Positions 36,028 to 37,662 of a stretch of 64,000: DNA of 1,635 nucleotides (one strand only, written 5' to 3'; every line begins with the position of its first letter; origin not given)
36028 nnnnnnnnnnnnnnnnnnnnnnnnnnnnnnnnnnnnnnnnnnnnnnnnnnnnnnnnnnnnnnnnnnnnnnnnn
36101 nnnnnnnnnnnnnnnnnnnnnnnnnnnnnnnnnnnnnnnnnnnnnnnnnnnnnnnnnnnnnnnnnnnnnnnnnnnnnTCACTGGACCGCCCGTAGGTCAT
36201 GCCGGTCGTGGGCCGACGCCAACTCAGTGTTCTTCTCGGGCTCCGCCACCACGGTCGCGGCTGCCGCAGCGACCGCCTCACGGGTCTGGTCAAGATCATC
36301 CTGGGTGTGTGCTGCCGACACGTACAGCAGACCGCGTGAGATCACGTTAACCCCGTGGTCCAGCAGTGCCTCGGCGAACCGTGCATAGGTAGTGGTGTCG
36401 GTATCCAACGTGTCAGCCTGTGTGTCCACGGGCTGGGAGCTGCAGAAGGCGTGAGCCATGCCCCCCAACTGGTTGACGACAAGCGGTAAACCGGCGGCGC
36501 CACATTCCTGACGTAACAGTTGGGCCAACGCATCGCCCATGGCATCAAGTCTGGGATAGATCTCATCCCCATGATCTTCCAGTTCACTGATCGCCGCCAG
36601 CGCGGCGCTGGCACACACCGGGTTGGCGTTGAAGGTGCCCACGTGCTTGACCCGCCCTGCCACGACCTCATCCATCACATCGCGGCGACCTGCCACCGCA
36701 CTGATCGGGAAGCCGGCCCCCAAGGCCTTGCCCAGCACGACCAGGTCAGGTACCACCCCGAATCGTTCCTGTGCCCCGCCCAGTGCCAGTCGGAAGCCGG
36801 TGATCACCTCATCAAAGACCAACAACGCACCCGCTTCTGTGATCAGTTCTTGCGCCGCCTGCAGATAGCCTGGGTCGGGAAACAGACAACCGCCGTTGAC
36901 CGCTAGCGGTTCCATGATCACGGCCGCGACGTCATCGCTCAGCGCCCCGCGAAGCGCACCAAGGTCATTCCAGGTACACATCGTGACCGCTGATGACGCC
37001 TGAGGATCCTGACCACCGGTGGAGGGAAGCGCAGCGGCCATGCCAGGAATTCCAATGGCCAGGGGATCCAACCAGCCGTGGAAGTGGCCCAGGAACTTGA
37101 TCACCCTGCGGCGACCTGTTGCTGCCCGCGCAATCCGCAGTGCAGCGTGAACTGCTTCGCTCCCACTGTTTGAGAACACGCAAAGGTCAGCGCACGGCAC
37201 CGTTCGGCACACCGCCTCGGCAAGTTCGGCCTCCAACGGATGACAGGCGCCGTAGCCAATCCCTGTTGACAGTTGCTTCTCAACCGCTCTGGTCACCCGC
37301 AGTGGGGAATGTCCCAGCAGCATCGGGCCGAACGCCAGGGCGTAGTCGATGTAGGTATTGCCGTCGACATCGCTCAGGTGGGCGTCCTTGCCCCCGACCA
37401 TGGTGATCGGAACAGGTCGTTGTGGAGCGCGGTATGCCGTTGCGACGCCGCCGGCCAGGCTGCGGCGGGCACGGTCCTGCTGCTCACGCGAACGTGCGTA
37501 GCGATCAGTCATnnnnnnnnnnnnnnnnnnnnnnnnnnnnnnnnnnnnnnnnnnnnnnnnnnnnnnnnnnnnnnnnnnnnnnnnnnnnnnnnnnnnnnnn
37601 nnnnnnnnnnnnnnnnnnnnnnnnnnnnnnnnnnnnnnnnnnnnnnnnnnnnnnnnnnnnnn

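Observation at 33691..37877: Unusual four-gene operon: SnoaL-like protein, class-III aminotransferase, SDR, IlvD/EDD dehydratase, controlled from the best palindrome copy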

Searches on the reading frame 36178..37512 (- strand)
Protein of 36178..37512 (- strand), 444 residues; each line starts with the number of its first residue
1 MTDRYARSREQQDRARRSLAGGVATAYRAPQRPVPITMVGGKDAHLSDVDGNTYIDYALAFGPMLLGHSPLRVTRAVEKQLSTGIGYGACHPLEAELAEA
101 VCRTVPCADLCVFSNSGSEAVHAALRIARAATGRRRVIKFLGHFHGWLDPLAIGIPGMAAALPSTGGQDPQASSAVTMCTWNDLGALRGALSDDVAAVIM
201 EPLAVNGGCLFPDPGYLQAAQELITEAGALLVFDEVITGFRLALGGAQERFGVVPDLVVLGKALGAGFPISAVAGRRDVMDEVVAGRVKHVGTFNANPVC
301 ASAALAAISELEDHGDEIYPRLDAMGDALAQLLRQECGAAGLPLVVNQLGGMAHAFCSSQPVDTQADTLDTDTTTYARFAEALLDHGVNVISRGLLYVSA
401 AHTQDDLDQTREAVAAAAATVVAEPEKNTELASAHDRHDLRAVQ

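Call 5: search_protein_families(library=pfam, proteins=[window:36178-37512:-])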
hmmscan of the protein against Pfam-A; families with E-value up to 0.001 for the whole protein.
window:36178-37512:- (444 aa): 1 family
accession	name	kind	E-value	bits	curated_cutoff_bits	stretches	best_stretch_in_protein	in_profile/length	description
PF00202.27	Aminotran_3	-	6.1e-57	193.6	30.5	1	30-398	5-381/403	Aminotransferase class-III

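Call 6: search_protein_families(library=ncbifam, proteins=[window:36178-37512:-])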
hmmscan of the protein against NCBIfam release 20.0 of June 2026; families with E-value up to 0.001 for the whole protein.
window:36178-37512:- (444 aa): 68 families (the best 25 are shown)
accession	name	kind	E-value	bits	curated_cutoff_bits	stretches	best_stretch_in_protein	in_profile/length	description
NF000818.0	PRK00062.1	subfamily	4.6e-107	358.4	398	1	6-420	4-426/429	glutamate-1-semialdehyde 2,1-aminomutase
TIGR00713.1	hemL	equivalog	4.6e-103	345.1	527.3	1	8-419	2-421/423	glutamate-1-semialdehyde 2,1-aminomutase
NF009055.0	PRK12389.1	equivalog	2.9e-90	303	637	1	5-421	3-428/431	glutamate-1-semialdehyde 2,1-aminomutase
NF041362.1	GntE_guanitoxin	equivalog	2.5e-84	283.3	525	1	1-410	1-425/426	guanitoxin biosynthesis PLP-dependent transaminase GntE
NF004856.0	PRK06209.1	equivalog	1.2e-65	221.8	486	1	2-419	5-414/450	glutamate-1-semialdehyde 2,1-aminomutase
NF001864.0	PRK00615.1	equivalog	1.7e-57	194.9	706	1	13-415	12-423/433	glutamate-1-semialdehyde aminotransferase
NF005453.0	PRK07046.1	subfamily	8e-52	176.3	425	1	5-420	27-450/453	transaminase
NF004426.0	PRK05769.1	equivalog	3.5e-49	167.8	552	2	193-336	220-358/441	acetyl ornithine aminotransferase family protein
NF005993.0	PRK08117.1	subfamily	7.4e-49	166.5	574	2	191-334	204-344/433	aspartate aminotransferase family protein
TIGR00707.1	argD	subfamily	3e-48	164.6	410.05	1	34-336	9-309/381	acetylornithine/succinylornithine family transaminase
NF002874.0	PRK03244.1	equivalog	5.2e-47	160.5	457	1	35-335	26-321/399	acetylornithine transaminase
NF005376.0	PRK06918.1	equivalog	6.2e-44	150.1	676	2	193-393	218-410/451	4-aminobutyrate--2-oxoglutarate transaminase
NF042418.1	LysJ_Th_th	equivalog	2.6e-43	148.4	700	1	37-326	21-305/386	[LysW]-aminoadipate semialdehyde transaminase LysJ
NF053554.1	prodigi_MAP_PigE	equivalog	6.6e-43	147.1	850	1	40-337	406-707/837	prodigiosin MAP biosynthesis aminotransferase PigE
NF006228.0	PRK08360.1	equivalog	2.6e-42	145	608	2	192-326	202-333/443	aspartate aminotransferase family protein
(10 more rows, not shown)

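Call 12: search_solved_structures(query=window:36178-37512:-, max_evalue=1e-30)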
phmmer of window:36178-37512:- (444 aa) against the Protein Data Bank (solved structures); distinct sequences matched with E-value up to 1e-30: 41.
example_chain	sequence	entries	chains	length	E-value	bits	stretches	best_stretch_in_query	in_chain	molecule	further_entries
2e7u_A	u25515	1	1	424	1e-82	281.3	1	13-416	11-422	Glutamate-1-semialdehyde 2,1-aminomutase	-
3l44_A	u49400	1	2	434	6.9e-78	265.3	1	4-420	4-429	Glutamate-1-semialdehyde 2,1-aminomutase 1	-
4e77_A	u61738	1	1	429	1.7e-77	264.1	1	7-414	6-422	Glutamate-1-semialdehyde 2,1-aminomutase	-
3fq8_A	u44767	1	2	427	5e-75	255.9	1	13-419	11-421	Glutamate-1-semialdehyde 2,1-aminomutase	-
3fqa_A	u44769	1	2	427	9.7e-75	255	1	13-419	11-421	Glutamate-1-semialdehyde 2,1-aminomutase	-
2hoy_A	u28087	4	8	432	1.3e-74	254.6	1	13-419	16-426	Glutamate-1-semialdehyde 2,1-aminomutase (GSAM) apo-form | Glutamate-1-semialdehyde 2,1-aminomutase (GSAM) pmp-form | Glutamate-1-semialdehyde 2,1-aminomutase (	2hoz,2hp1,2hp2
3fq7_A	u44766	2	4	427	1.3e-74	254.6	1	13-419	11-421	Glutamate-1-semialdehyde 2,1-aminomutase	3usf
2gsa_A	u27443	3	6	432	2.5e-74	253.6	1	13-419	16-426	GLUTAMATE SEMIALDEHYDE AMINOTRANSFERASE | PROTEIN (GLUTAMATE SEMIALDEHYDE AMINOTRANSFERASE)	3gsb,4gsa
5i92_A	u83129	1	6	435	9.8e-74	251.7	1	6-419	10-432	Glutamate-1-semialdehyde 2,1-aminomutase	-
6w80_A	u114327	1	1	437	8.1e-73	248.6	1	12-413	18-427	Glutamate-1-semialdehyde 2,1-aminomutase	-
3bs8_A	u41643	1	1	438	1e-72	248.3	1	5-416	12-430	Glutamate-1-semialdehyde 2,1-aminomutase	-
2cfb_A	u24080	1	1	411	6.3e-72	245.7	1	21-420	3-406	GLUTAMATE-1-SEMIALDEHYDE 2,1-AMINOMUTASE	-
5hdm_A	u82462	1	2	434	1.9e-71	244.1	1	7-413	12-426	Glutamate-1-semialdehyde 2,1-aminomutase 1, chloroplastic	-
2epj_A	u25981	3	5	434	3.6e-71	243.2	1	7-421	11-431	Glutamate-1-semialdehyde 2,1-aminomutase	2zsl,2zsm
3k28_A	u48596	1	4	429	4.9e-69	236.2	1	13-417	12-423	Glutamate-1-semialdehyde 2,1-aminomutase 2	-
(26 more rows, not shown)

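Call 13: find_related_loci(query=window:36178-37512:-, collection=genome_contigs, flank=10000)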
Query window:36178-37512:- (444 aa) in genome_contigs; peptide patterns used: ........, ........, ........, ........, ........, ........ (x = any residue, [..] = any of these).
600 stretches matched a pattern (row limit reached: there are more); 542 encode a relative of the query (tblastn E <= 1e-3); the best 80 are kept; 80 distinct loci.
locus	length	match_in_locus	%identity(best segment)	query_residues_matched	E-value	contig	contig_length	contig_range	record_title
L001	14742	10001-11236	82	1-412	0e+0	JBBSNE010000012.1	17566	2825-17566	MAG: Euzebyales bacterium isolate LS5_sbin.5 LS5_sbin.5_K_578508_L_17566_cov_54.6811, whole genome shotgun sequence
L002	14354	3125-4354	75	1-410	0e+0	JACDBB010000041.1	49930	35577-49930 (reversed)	MAG: Euzebyales bacterium isolate MGR_bin271 SD2897-2912_k127_3738472, whole genome shotgun sequence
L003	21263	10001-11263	67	1-421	0e+0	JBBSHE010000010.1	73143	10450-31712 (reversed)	MAG: Propionibacteriales bacterium isolate LS2_sbin.6 LS2_sbin.6_K_229631_L_73143_cov_21.8721, whole genome shotgun sequ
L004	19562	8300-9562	68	1-421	0e+0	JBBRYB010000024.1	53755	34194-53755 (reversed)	MAG: Propionibacteriales bacterium isolate La5_metabat2.011 La5_metabat2.011_K_2068730_L_53755_cov_25.9968, whole genome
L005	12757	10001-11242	67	1-414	6e-180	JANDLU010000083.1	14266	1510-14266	MAG: Candidatus Gaiellasilicea maunaloa isolate MAG52_C11 MAG52_82, whole genome shotgun sequence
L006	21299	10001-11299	67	1-429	2e-174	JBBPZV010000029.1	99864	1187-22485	MAG: Propionibacteriales bacterium isolate bin.8 bin.8_S4Ck141_739006_length_99864_cov_65.9885, whole genome shotgun seq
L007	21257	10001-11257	66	3-420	2e-174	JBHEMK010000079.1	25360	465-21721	MAG: Gaiellaceae bacterium isolate S3_bin.21.orig S3_k141_2485077, whole genome shotgun sequence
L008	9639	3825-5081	67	1-419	4e-170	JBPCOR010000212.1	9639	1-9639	MAG: Mycobacteriales bacterium isolate TH_ant_mag_161 S1Ck127_7657867_flag_0_multi_9.0000_len_9639, whole genome shotgun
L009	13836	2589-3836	64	3-418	9e-163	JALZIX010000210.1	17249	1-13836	MAG: Actinomycetota bacterium isolate MOJ bin25 SC8837-39_k127_181138, whole genome shotgun sequence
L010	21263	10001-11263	65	4-423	8e-160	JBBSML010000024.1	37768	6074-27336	MAG: Candidatus Limnocylindria bacterium isolate LS5_sbin.3 LS5_sbin.3_K_252898_L_37768_cov_19.4507, whole genome shotgu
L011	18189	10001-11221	64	1-407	4e-159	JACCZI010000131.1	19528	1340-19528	MAG: Nocardioidaceae bacterium isolate MGR_bin226 SD2897-2912_k127_130942, whole genome shotgun sequence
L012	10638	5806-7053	47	4-417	1e-114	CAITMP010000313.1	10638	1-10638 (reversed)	MAG: uncultured Acidobacteriia bacterium isolate Umea1_bin-2613 genome assembly, contig: bin-2613:313/975, whole genome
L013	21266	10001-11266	44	2-421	2e-104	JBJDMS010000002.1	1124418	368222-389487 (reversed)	Microbacterium sp. NPDC090218 NPDC090218_163_G1.ctg-0002, whole genome shotgun sequence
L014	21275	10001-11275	41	3-414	8e-100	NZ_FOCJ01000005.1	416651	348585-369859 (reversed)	Paenibacillus sp. OV219, whole genome shotgun sequence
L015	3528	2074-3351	35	5-417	5e-100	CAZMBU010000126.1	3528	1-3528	MAG TPA_asm: uncultured Dehalococcoidia bacterium isolate SRP077602_co9_54 genome assembly, contig: NODE_48951_length_35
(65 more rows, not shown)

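Call 21: search_protein_families(library=pfam, proteins=[L003:15197-17602:+, L003:17571-18476:+, L003:18364-19524:+, L007:7872-9788:-, L011:15599-16246:+])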
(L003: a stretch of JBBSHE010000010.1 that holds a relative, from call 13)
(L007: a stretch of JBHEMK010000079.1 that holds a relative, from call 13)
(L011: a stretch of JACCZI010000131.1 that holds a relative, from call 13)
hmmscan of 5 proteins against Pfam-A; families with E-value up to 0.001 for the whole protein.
L003:15197-17602:+ (802 aa): 3 families
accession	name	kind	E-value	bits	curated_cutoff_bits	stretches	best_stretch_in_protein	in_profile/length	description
PF17389.8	Bac_rhamnosid6H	-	1.1e-15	58.2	24.5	1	360-597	4-242/339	Bacterial alpha-L-rhamnosidase 6 hairpin glycosidase domain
PF17390.7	Bac_rhamnosid_C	-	8.1e-05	22.8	22.1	1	724-775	1-57/78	Bacterial alpha-L-rhamnosidase C-terminal domain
PF22422.2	MGH1-like_GH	-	0.00032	20.8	27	0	528-621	183-281/356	Mannosylglycerate hydrolase MGH1-like glycoside hydrolase domain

L003:17571-18476:+ (302 aa): 1 family
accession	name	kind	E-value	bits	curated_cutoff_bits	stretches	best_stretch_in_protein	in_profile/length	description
PF08450.18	SGL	-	3.4e-85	286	26.3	1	26-267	1-245/246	SMP-30/Gluconolactonase/LRE-like region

L003:18364-19524:+ (387 aa): 1 family
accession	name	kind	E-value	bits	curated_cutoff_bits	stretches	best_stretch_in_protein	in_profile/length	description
PF06089.17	Asparaginase_II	-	7e-104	347.7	25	1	47-372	1-321/322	L-asparaginase II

L007:7872-9788:- (639 aa): 10 families
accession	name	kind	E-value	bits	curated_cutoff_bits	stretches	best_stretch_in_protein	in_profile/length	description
PF00326.27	Peptidase_S9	-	9.9e-46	156.3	22.6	1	433-637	3-210/213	Prolyl oligopeptidase family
PF07676.18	PD40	-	1.2e-13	51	20.9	1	77-109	3-34/38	WD40-like Beta Propeller Repeat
PF01738.24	DLH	-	1.5e-12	48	21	1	400-621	1-193/217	Dienelactone hydrolase family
PF20434.5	BD-FAE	-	1.4e-10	41.5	26.8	1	414-597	12-215/215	BD-FAE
PF10503.15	Esterase_PHB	-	5.8e-09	35.9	23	1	413-592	14-190/219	Esterase PHB depolymerase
PF00561.26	Abhydrolase_1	-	3.6e-08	33.8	25.8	1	416-513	1-88/245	alpha/beta hydrolase fold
PF12146.15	Hydrolase_4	-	4.4e-07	29.9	27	1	567-614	187-232/239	Serine aminopeptidase, S33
PF07859.19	Abhydrolase_3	-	4e-06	27.2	25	1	490-616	67-208/210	alpha/beta hydrolase fold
PF02129.25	Peptidase_S15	-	3.7e-05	24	23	0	437-535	43-138/262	X-Pro dipeptidyl-peptidase (S15 family)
PF00930.27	DPPIV_N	-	0.0004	19.6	22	0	213-252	22-61/354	Dipeptidyl peptidase IV (DPP IV) N-terminal region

L011:15599-16246:+ (216 aa): 3 families
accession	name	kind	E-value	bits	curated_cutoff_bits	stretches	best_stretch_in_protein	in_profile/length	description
PF12867.12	DinB_2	-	9.6e-12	45.9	24.8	1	72-205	8-128/128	DinB superfamily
PF11716.13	MDMPI_N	-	2.9e-07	31.7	24.2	1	69-205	4-139/140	Mycothiol maleylpyruvate isomerase N-terminal domain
PF05163.17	DinB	-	0.00077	19.9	23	0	69-163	15-98/165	DinB family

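Call 49: search_protein_families(library=pfam, proteins=[L014:5632-6672:+, L014:6665-7342:+, L014:7443-8210:+, L014:8698-10011:+, L014:11328-12089:+, L014:12141-12542:+, L014:12546-13808:+, L014:13627-15750:+, L014:15743-17350:+, L014:3903-5480:-])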
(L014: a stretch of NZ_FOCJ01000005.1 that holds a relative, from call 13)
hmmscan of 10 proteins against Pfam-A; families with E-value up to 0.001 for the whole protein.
L014:5632-6672:+ (346 aa): 4 families
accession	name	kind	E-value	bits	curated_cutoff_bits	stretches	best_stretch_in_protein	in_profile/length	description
PF07833.16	Cu_amine_oxidN1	-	2.3e-27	95.5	24.2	1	41-144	3-108/108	Copper amine oxidase N-terminal domain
PF00877.26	NLPC_P60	-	3.2e-23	82.1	23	1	236-343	1-105/105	NlpC/P60 family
PF08239.17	SH3_3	-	0.0002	21.9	27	1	160-207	5-50/54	Bacterial SH3 domain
PF05708.18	Peptidase_C92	-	0.00033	21.2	27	0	218-272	75-128/166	Permuted papain-like amidase enzyme, YaeF/YiiX, C92 family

L014:6665-7342:+ (225 aa): 0 families

L014:7443-8210:+ (255 aa): 3 families
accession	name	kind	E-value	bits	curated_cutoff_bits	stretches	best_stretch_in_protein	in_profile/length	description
PF14398.11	ATPgrasp_YheCD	-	1.2e-60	205.4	26.8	1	12-251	10-251/255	YheC/D like ATP-grasp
PF14397.11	ATPgrasp_ST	-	3.1e-09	36.9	31.4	1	39-235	49-264/278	Sugar-transfer associated ATP-grasp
PF03133.20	TTL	-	0.00011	22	20.1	1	194-243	226-274/292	Tubulin-tyrosine ligase family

L014:8698-10011:+ (437 aa): 2 families
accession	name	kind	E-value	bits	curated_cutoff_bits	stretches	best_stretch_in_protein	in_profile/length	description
PF01546.33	Peptidase_M20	-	8.7e-29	101.3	24.6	1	100-416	1-204/206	Peptidase family M20/M25/M40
PF07687.19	M20_dimer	-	5e-05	23.6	21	1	202-314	2-101/107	Peptidase dimerisation domain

L014:11328-12089:+ (253 aa): 4 families
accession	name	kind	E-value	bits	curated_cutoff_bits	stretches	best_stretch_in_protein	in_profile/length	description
PF13561.12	adh_short_C2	-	5.1e-68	229.6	27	1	13-247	1-234/236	Enoyl-(Acyl carrier protein) reductase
PF00106.31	adh_short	-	7.9e-56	189.1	26.6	1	7-199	1-192/195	short chain dehydrogenase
PF08659.16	KR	-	1.1e-12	48.7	22.6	1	10-161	4-154/180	KR domain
PF23441.1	SDR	-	4.4e-05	23.4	27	1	54-248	64-255/258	SDR-like rossmann domain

L014:12141-12542:+ (133 aa): 1 family
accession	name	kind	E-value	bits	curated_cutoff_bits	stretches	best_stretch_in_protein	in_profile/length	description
PF01042.26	Ribonuc_L-PSP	-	3.1e-30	105.1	27.3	1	12-128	2-120/121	Endoribonuclease L-PSP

L014:12546-13808:+ (420 aa): 2 families
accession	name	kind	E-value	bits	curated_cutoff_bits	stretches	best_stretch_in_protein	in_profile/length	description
PF00480.26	ROK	-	1.4e-45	156.5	22.9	1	130-401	32-289/294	ROK family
PF13412.12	HTH_24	-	3.1e-05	23.9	21.9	1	35-72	11-48/48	Winged helix-turn-helix DNA-binding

L014:13627-15750:+ (707 aa): 4 families
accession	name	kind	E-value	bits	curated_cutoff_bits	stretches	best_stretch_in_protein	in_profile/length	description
PF06580.19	His_kinase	-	4e-18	65.9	25.2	1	491-568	1-77/81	Histidine kinase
PF02518.31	HATPase_c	-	1.5e-11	45.2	26.4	1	592-694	10-109/111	Histidine kinase-, DNA gyrase B-, and HSP90-like ATPase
PF02743.24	dCache_1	-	1.4e-09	38.3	45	1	122-382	5-239/240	Cache domain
PF00672.30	HAMP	-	9.6e-05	23.1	25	1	425-468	9-52/53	HAMP domain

L014:15743-17350:+ (535 aa): 4 families
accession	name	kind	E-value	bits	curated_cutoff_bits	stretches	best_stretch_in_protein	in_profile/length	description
PF00072.30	Response_reg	-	2e-26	92.8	30.2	1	5-113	2-107/111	Response regulator receiver domain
PF12833.13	HTH_18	-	3.1e-18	66.3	33.6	1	452-529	1-78/80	Helix-turn-helix domain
PF00165.29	HTH_AraC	-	8.2e-13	48.6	26.6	1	496-529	9-41/42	Bacterial regulatory helix-turn-helix proteins, AraC family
PF17853.6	GGDEF_2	-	3.2e-08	34.3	24.5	1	154-289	4-115/116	GGDEF-like domain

L014:3903-5480:- (525 aa): 1 family
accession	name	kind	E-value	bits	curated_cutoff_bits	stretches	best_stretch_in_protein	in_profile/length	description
PF13200.12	DUF4015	-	5.5e-112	374.4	27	1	126-517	1-313/313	Putative glycosyl hydrolase domain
